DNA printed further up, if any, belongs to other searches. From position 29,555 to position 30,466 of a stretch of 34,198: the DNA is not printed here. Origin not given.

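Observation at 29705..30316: Intact-looking histidine-phosphatase (PGAM-superfamily) domain nested inside isoleucyl-tRNA synthetase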

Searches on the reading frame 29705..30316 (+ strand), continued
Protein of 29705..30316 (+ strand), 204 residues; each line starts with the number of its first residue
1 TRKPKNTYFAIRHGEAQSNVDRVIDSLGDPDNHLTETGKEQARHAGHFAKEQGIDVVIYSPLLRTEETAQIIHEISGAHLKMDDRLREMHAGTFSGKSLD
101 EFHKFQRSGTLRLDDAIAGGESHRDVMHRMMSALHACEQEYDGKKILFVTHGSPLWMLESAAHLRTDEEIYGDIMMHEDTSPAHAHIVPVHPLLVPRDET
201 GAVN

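Call 45: find_encoding_contigs(protein=P0279, flank=10000, max_places=3)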
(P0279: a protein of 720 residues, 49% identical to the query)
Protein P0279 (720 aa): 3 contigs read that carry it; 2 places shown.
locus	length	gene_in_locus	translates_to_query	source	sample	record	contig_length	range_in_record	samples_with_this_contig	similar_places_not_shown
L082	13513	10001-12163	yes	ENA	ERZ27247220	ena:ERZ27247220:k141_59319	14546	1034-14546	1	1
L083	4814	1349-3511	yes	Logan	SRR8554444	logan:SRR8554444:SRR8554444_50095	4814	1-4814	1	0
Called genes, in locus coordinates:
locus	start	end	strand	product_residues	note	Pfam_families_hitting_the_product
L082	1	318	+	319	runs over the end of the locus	PF01784:DUF34_NIF3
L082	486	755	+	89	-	PF03144:GTP_EFTU_D2 (weak)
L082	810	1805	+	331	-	PF18931:DUF5680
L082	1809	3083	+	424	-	PF27218:MJ0043_C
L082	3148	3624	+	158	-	PF01272:GreA_GreB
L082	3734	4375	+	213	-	PF07690:MFS_1, PF05977:MFS_3 (weak)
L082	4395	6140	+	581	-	PF14716:HHH_8, PF00633:HHH (faint), PF10391:DNA_pol_lambd_f (faint), PF14520:HHH_5, PF14792:DNA_pol_B_palm (weak), PF14791:DNA_pol_B_thumb, PF02811:PHP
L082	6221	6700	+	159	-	PF00293:NUDIX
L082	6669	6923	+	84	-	PF01035:DNA_binding_1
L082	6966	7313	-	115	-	PF00453:Ribosomal_L20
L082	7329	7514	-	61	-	PF01632:Ribosomal_L35p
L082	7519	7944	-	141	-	PF05198:IF3_N, PF00707:IF3_C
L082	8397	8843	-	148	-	PF01668:SmpB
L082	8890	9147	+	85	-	-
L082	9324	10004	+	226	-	PF00696:AA_kinase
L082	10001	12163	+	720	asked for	PF03485:Arg_tRNA_synt_N, PF00750:tRNA-synt_1d, PF05746:DALR_1, PF00300:His_Phos_1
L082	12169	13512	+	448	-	?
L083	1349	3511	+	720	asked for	PF03485:Arg_tRNA_synt_N, PF00750:tRNA-synt_1d, PF05746:DALR_1, PF00300:His_Phos_1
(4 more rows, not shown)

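Call 52: find_encoding_contigs(protein=P0278, flank=10000, max_places=2)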
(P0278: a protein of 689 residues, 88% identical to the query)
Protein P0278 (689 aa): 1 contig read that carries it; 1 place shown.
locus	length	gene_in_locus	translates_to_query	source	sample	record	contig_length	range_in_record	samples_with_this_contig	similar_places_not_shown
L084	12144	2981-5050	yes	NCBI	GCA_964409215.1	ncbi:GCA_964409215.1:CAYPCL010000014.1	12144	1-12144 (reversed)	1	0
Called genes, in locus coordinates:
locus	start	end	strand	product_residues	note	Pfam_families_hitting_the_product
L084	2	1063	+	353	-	?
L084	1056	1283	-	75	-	PF00453:Ribosomal_L20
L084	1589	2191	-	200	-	PF05198:IF3_N, PF00707:IF3_C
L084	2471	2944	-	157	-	PF01668:SmpB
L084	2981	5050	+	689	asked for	PF03485:Arg_tRNA_synt_N, PF00750:tRNA-synt_1d, PF05746:DALR_1, PF00300:His_Phos_1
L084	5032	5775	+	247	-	PF11967:RecO_N, PF02565:RecO_C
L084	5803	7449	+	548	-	PF24595:DUF7619 (faint)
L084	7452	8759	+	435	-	PF00587:tRNA-synt_2b, PF03129:HGTP_anticodon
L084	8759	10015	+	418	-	PF00675:Peptidase_M16, PF05193:Peptidase_M16_C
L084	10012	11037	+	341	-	PF01594:AI-2E_transport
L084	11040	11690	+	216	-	PF00590:TP_methylase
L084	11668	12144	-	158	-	?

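Call 58: find_homologous_proteins(query=L082:12169-13512:+, max_evalue=1e-20)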
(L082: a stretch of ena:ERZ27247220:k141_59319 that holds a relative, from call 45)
Query L082:12169-13512:+ (448 aa): 4585 proteins with E <= 1e-20 among 8000 candidates; the best 120 are listed.
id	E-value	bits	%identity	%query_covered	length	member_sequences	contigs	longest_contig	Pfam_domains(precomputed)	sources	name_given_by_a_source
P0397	3.1e-256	869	81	100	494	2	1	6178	PF09334.18,PF00133.29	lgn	-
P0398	1.7e-234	797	75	100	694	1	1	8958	PF09334.18,PF00133.29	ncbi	ncbi:MAG: isoleucyl-tRNA synthetase, partial [Parcubacteria group bacterium Athens0714_24]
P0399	3.2e-221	753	70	100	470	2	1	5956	PF09334.18,PF00133.29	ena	-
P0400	7.8e-218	742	69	100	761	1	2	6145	PF09334.18,PF08264.20,PF01921.25,PF00133.29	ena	-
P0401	2.6e-217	740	69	100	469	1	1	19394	PF09334.18,PF00133.29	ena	-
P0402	1.2e-211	722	70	100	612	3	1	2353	PF09334.18,PF00133.29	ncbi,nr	ncbi:class I tRNA ligase family protein, partial [Patescibacteria group bacterium]|nr:class I tRNA l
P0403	1.5e-208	712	69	99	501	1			PF09334.18,PF00133.29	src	-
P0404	7.0e-200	683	64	100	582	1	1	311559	PF00133.29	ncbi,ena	-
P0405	1.5e-195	669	68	95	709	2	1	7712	PF09334.18,PF01921.25,PF00133.29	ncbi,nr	ncbi:MAG: class I tRNA ligase family protein, partial [Candidatus Staskawiczbacteria bacterium]|nr:c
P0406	1.8e-195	668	65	100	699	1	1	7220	PF09334.18,PF00133.29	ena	-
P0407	3.0e-194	664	63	99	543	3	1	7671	PF09334.18,PF00133.29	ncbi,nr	ncbi:class I tRNA ligase family protein, partial [Patescibacteria group bacterium]|nr:class I tRNA l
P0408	8.9e-194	663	63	99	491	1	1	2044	PF09334.18,PF00133.29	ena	-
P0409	2.4e-193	661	62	99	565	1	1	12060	PF00133.29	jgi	jgi:isoleucyl-tRNA synthetase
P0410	2.6e-193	661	62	100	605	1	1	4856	PF00133.29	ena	-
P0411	7.4e-193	660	65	99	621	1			PF09334.18,PF00133.29,PF00300.28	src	-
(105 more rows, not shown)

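Call 59: list_cluster_members(proteins=[P0178, P0267, P0123, P0132, P0138, P0153, P0279, P0130, P0189, P0139])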
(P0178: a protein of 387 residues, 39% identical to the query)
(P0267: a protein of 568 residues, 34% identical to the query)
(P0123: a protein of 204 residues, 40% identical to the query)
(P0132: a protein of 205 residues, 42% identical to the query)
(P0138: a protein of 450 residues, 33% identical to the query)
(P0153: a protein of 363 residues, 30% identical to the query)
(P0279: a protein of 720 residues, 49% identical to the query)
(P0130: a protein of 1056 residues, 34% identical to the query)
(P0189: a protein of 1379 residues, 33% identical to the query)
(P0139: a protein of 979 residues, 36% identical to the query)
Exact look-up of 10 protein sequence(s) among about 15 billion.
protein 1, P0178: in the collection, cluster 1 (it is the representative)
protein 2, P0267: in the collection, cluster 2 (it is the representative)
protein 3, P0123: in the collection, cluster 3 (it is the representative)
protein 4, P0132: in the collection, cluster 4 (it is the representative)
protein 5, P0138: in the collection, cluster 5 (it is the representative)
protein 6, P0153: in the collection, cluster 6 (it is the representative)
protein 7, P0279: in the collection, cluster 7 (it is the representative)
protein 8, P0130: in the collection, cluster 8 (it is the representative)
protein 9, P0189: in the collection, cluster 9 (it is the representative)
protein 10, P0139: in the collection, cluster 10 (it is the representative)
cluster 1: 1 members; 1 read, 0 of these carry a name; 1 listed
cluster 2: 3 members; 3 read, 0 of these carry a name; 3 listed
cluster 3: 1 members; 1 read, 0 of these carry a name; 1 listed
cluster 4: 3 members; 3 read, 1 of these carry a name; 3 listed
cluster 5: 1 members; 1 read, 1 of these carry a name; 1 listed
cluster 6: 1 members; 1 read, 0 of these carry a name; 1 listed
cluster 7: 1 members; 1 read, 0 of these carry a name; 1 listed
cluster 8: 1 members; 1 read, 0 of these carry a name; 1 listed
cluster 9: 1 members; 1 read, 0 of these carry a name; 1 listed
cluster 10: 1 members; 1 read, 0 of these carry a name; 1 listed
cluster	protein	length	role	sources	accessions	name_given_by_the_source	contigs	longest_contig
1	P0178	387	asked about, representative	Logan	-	-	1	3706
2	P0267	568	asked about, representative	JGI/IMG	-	-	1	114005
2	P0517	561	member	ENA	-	-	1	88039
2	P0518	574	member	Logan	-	-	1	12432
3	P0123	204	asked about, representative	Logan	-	-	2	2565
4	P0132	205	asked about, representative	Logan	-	-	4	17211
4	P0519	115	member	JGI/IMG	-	broad specificity phosphatase PhoE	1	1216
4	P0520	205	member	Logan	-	-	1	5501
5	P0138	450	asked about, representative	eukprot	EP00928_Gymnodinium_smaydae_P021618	TRINITY_DN18458_c3_g2_i1.p1 TRINITY_DN18458_c3_g2~~TRINITY_DN18458_c3_g2_i1.p1 ORF ...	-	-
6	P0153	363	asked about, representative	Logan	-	-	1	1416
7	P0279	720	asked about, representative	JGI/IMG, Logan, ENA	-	-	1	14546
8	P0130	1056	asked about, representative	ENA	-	-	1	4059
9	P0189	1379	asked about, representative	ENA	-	-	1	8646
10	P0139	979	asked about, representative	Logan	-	-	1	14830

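Call 65: search_protein_families(library=pfam, proteins=[P0124, P0172, P0177, P0122], max_evalue=0.00001)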
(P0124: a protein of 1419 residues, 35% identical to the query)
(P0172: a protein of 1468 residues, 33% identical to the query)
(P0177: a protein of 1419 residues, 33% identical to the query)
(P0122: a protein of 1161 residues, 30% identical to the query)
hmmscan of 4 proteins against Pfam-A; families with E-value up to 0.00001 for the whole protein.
P0124 (1419 aa): 5 families
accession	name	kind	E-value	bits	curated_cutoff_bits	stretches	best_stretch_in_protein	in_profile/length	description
PF00133.28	tRNA-synt_1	-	4.2e-143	477.5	22.7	2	18-485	2-265/414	tRNA synthetases class I (I, L, M and V)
PF00300.27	His_Phos_1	-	2.6e-82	275.6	21.7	2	871-1061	1-189/194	Histidine phosphatase superfamily (branch 1)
PF19302.4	DUF5915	-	1.1e-34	120.2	27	1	1229-1418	2-194/195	Domain of unknown function (DUF5915)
PF08264.19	Anticodon_1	-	8.8e-33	113.7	25.1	1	1065-1210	1-146/148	Anticodon-binding domain of tRNA ligase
PF09334.17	tRNA-synt_1g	-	7.8e-17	61.5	20.1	0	775-847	310-380/391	tRNA synthetases class I (M)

P0172 (1468 aa): 5 families
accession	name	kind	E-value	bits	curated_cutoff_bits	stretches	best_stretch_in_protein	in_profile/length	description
PF00133.28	tRNA-synt_1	-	3e-124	415.4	22.7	2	24-529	2-266/414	tRNA synthetases class I (I, L, M and V)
PF00300.27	His_Phos_1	-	8.8e-81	270.6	21.7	2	755-938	2-182/194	Histidine phosphatase superfamily (branch 1)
PF19302.4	DUF5915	-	1.1e-23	84.2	27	1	1288-1467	2-194/195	Domain of unknown function (DUF5915)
PF08264.19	Anticodon_1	-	7.3e-22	78.3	25.1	1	1118-1265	1-144/148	Anticodon-binding domain of tRNA ligase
PF09334.17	tRNA-synt_1g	-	3e-12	46.4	20.1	0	67-119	8-60/391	tRNA synthetases class I (M)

P0177 (1419 aa): 5 families
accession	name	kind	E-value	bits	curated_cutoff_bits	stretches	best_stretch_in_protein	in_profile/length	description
PF00133.28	tRNA-synt_1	-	8.4e-131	437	22.7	2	22-568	2-314/414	tRNA synthetases class I (I, L, M and V)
PF00300.27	His_Phos_1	-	3.1e-58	197.1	21.7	2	889-1035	1-156/194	Histidine phosphatase superfamily (branch 1)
PF08264.19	Anticodon_1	-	1.6e-27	96.6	25.1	1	1069-1214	1-146/148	Anticodon-binding domain of tRNA ligase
PF19302.4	DUF5915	-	2.6e-22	79.8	27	1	1232-1416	3-194/195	Domain of unknown function (DUF5915)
PF09334.17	tRNA-synt_1g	-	3.9e-15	56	20.1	0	52-191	8-128/391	tRNA synthetases class I (M)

P0122 (1161 aa): 3 families
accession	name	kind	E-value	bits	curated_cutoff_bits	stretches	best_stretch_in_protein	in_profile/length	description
PF00300.27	His_Phos_1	-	9.9e-126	417.3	21.7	4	427-595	1-167/194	Histidine phosphatase superfamily (branch 1)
PF00133.28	tRNA-synt_1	-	1.6e-74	251.6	22.7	2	14-417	2-198/414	tRNA synthetases class I (I, L, M and V)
PF09334.17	tRNA-synt_1g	-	1e-12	48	20.1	1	42-185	8-135/391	tRNA synthetases class I (M)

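Call 72: find_encoding_contigs(protein=P0132, flank=8000, max_places=4)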
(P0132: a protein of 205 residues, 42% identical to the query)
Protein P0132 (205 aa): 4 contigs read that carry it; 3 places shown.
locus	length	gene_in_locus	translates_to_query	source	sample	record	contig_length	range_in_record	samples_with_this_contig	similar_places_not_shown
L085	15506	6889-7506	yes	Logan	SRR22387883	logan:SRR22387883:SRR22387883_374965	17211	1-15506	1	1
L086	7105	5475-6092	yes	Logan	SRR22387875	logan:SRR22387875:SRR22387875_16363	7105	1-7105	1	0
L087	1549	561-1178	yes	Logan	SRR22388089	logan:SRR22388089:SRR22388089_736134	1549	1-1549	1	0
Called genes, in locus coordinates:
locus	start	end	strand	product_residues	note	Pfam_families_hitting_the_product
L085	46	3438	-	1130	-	PF26449:DUF8128 (weak), PF12696:TraG-D_C (weak)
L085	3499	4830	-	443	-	-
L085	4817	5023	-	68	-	-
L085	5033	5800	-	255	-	PF00557:Peptidase_M24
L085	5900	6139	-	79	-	-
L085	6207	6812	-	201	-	PF00406:ADK, PF13207:AAA_17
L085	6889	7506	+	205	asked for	PF00300:His_Phos_1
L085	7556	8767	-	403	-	PF00344:SecY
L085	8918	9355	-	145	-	PF00828:Ribosomal_L27A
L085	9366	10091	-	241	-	PF00333:Ribosomal_S5, PF03719:Ribosomal_S5_C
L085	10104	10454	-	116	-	PF00861:Ribosomal_L18p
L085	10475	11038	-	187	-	PF00347:Ribosomal_L6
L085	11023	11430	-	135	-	PF00410:Ribosomal_S8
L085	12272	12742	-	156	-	PF00177:Ribosomal_S7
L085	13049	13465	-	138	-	PF00164:Ribosom_S12_S23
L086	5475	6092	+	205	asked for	PF00300:His_Phos_1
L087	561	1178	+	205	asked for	PF00300:His_Phos_1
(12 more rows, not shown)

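Call 73: find_encoding_contigs(protein=P0267, flank=8000, max_places=2)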
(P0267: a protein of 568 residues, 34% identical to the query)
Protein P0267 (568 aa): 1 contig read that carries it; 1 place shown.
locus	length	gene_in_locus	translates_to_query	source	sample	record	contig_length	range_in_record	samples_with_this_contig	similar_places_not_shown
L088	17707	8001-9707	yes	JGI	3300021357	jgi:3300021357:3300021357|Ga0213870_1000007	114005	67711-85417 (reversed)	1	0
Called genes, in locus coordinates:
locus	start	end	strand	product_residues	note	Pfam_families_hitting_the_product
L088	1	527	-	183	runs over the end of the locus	PF01161:PBP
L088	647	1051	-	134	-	-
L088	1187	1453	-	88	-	PF07760:DUF1616 (weak)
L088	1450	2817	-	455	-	-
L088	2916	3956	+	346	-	PF04321:RmlD_sub_bind, PF01073:3Beta_HSD, PF01370:Epimerase, PF02719:Polysacc_synt_2, PF16363:GDP_Man_Dehyd, PF07993:NAD_binding_4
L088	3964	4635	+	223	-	PF00535:Glycos_transf_2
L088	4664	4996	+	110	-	PF10066:DUF2304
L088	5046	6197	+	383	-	PF13439:Glyco_transf_4, PF13579:Glyco_trans_4_4, PF20706:GT4-conflict, PF00534:Glycos_transf_1, PF13692:Glyco_trans_1_4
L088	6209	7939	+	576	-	PF13522:GATase_6, PF13537:GATase_7, PF00733:Asn_synthase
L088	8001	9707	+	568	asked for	PF00300:His_Phos_1, PF14306:PUA_2, PF01747:ATP-sulfurylase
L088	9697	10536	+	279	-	PF00685:Sulfotransfer_1, PF13469:Sulfotransfer_3 (weak)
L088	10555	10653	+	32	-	-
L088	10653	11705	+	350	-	PF00534:Glycos_transf_1, PF13692:Glyco_trans_1_4, PF13524:Glyco_trans_1_2 (weak)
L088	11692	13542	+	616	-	PF13522:GATase_6, PF13537:GATase_7, PF00733:Asn_synthase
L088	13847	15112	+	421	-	PF00534:Glycos_transf_1, PF13692:Glyco_trans_1_4, PF13524:Glyco_trans_1_2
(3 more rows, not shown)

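Call 74: find_encoding_contigs(protein=P0178, flank=8000, max_places=2)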
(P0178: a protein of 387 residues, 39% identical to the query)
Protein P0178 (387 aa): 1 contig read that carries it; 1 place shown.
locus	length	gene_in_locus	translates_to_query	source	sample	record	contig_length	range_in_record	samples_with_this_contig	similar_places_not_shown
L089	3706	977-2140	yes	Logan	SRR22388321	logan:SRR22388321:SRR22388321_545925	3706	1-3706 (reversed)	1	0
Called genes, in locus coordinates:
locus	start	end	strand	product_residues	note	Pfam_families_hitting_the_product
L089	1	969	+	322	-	?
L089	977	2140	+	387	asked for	PF01300:Sua5_yciO_yrdC, PF00300:His_Phos_1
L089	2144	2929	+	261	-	-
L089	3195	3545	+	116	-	PF00072:Response_reg (faint)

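Call 75: predict_structure(alignment_id=A3)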
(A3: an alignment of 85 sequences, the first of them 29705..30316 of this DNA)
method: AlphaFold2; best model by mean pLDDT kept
length: 204 residues; sequences in the alignment: 85
mean_pLDDT: 96.1   pTM: 0.92
mean pLDDT of the five models: 96.1, 96.0, 95.0, 95.0, 94.7
residues with pLDDT >= 90: 189; 70-90: 13; 50-70: 2; < 50: 0
segments of 3 or more residues with pLDDT < 50: none
pLDDT, mean of each block of 10 residues (from residue 1): 93 98 97 99 99 99 99 99 98 96 93 95 98 97 99 98 96 93 97 88 75
secondary structure, 60 per line:
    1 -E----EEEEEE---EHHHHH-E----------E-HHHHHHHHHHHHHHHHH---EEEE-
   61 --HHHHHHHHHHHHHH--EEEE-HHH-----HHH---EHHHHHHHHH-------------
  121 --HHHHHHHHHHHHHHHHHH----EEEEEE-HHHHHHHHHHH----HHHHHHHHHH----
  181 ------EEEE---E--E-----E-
elements in order: E7-12 H17-21 H36-52 E56-59 H63-76 E79-82 H99-107 H123-140 E145-150 H152-162 H167-176 E187-190

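Call 77: fold_search(model_id=the predicted structure, library=pdb)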
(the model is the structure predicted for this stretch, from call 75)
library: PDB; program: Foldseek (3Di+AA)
matches with E <= 10: 1313; with E <= 0.001: 297
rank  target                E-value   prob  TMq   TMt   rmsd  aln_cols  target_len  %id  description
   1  4ij6_B                1.1e-13  1.00  0.74  0.74   5.8       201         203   22  Crystal Structure of a Novel-type Phosphoserine Phosphatase Mutant (H9A) from <i>Hydrogenobacter thermophilus</i> TK-6 (released 2013-03-20)
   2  1h2e                  2.2e-13  1.00  0.74  0.73   2.9       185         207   28  BACILLUS STEAROTHERMOPHILUS PHOE (previously known as yhfr) in complex with phosphate (released 2002-08-12)
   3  4ij6_A                2.6e-13  1.00  0.73  0.72   2.4       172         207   24  Crystal Structure of a Novel-type Phosphoserine Phosphatase Mutant (H9A) from <i>Hydrogenobacter thermophilus</i> TK-6 (released 2013-03-20)
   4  3dcy                  3.0e-13  1.00  0.73  0.61   4.2       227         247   22  Crystal Structure a TP53-induced glycolysis and apoptosis regulator protein from Homo sapiens. (released 2008-07-15)
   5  6s2q_A                3.2e-13  1.00  0.75  0.72   3.7       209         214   23  Mycobacterial hydrolase 1 (released 2020-07-22)
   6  9o8j_A                3.4e-13  1.00  0.67  0.59   6.9       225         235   24  Crystal structure of Phosphoglycerate mutase from Trichomonas vaginalis (sulfate bound) (released 2025-04-23)
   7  3ezn_A                3.6e-13  1.00  0.70  0.61   6.7       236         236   22  Crystal structure of phosphoglyceromutase from burkholderia pseudomallei 1710b (released 2008-11-11)
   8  4ij5_A                3.9e-13  1.00  0.72  0.70   2.4       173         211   25  Crystal Structure of a Novel-type Phosphoserine Phosphatase from <i>Hydrogenobacter thermophilus</i> TK-6 (released 2013-03-20)
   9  6s2q_D                4.7e-13  1.00  0.69  0.68   3.5       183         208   26  Mycobacterial hydrolase 1 (released 2020-07-22)
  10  6s2q_C                6.9e-13  1.00  0.73  0.71   3.6       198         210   25  Mycobacterial hydrolase 1 (released 2020-07-22)
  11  3gp5_A                7.4e-13  1.00  0.65  0.54   6.1       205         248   24  Crystal structure of phosphoglyceromutase from Burkholderia pseudomallei with 3-phosphoglyceric acid and vanadate (released 2009-03-31)
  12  3d8h_B                7.4e-13  1.00  0.68  0.59   6.4       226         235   21  Crystal structure of phosphoglycerate mutase from Cryptosporidium parvum, cgd7_4270 (released 2008-07-15)
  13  1fzt_MODEL_1_A        1.0e-12  1.00  0.74  0.72   4.7       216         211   24  SOLUTION STRUCTURE AND DYNAMICS OF AN OPEN B-SHEET, GLYCOLYTIC ENZYME-MONOMERIC 23.7 KDA PHOSPHOGLYCERATE MUTA (released 2001-03-14)
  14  2f90_A                1.1e-12  1.00  0.73  0.60   4.6       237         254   21  Crystal structure of bisphosphoglycerate mutase in complex with 3-phosphoglycerate and AlF4- (released 2006-10-24)
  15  9zax_A                1.1e-12  1.00  0.65  0.58   5.3       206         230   25  Crystal structure of Phosphoglycerate mutase from Trichomonas vaginalis in complex with 3-phosphoglyceric acid (released 2025-12-03)
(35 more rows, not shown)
